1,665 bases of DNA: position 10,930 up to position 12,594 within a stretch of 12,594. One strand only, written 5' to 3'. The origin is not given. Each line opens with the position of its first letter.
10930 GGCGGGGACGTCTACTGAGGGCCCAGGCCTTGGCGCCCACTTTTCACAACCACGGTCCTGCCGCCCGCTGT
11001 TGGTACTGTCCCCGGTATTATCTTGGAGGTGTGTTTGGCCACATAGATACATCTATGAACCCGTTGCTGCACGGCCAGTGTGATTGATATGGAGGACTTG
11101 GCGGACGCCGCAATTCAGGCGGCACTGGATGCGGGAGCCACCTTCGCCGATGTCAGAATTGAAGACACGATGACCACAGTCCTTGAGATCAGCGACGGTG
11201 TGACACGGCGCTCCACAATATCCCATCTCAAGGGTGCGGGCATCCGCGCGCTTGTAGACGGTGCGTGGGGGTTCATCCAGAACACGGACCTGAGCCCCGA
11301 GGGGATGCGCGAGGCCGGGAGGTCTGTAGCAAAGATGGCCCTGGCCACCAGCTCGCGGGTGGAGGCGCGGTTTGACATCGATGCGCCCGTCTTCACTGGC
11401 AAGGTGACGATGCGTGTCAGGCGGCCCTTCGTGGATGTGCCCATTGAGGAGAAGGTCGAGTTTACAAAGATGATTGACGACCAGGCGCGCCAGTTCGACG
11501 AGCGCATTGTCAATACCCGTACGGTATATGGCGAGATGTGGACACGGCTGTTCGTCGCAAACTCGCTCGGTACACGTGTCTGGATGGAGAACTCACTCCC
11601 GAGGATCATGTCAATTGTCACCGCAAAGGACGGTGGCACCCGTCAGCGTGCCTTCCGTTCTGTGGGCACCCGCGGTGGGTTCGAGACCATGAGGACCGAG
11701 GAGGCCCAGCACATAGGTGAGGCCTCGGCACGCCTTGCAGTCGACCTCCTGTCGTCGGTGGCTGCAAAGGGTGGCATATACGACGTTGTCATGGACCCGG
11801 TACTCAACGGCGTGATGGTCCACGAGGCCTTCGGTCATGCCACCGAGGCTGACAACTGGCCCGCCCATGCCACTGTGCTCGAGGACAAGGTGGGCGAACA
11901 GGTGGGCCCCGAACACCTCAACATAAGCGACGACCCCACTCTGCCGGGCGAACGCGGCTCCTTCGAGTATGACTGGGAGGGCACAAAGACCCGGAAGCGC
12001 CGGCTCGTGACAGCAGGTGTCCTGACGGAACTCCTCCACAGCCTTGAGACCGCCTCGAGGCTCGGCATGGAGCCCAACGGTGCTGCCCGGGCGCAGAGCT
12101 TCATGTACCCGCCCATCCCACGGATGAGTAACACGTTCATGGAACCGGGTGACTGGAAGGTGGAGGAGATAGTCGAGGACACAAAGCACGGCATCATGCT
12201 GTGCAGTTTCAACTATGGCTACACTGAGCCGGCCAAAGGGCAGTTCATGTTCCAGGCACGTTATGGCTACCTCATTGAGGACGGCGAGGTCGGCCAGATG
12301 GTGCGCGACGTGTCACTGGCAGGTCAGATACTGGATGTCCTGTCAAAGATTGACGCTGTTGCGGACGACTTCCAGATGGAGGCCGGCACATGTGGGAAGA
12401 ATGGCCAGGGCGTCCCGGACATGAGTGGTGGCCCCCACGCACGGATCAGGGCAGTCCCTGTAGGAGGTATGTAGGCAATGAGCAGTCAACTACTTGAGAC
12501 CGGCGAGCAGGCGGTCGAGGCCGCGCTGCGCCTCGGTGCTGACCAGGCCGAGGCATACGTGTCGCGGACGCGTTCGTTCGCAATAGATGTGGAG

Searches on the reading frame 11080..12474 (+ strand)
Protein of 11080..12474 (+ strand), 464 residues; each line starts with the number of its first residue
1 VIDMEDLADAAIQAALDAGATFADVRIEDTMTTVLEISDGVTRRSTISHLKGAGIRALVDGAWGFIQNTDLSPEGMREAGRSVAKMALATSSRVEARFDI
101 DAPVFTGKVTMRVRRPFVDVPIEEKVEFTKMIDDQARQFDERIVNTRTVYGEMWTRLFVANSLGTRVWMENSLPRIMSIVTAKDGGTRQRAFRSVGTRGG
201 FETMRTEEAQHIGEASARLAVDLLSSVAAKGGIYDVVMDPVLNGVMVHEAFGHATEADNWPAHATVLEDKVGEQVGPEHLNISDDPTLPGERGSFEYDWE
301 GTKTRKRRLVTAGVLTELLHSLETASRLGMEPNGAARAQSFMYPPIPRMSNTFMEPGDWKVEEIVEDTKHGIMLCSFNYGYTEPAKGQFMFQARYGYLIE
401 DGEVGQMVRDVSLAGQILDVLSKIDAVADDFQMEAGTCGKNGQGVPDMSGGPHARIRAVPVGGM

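Call 3: search_protein_families(library=pfam, proteins=[window:11080-12474:+], max_evalue=0.01)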
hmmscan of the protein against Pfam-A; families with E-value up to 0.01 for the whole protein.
window:11080-12474:+ (464 aa): 3 families
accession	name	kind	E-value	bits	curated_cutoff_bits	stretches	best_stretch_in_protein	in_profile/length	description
PF19289.4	PmbA_TldD_3rd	-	1.2e-63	214.7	22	1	232-463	2-220/220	PmbA/TldA metallopeptidase C-terminal domain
PF19290.4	PmbA_TldD_2nd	-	3.4e-18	66.5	20.9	1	116-224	2-109/109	PmbA/TldA metallopeptidase central domain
PF01523.21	PmbA_TldD_1st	-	1.6e-09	38.2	20.9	1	23-87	1-65/65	PmbA/TldA metallopeptidase domain 1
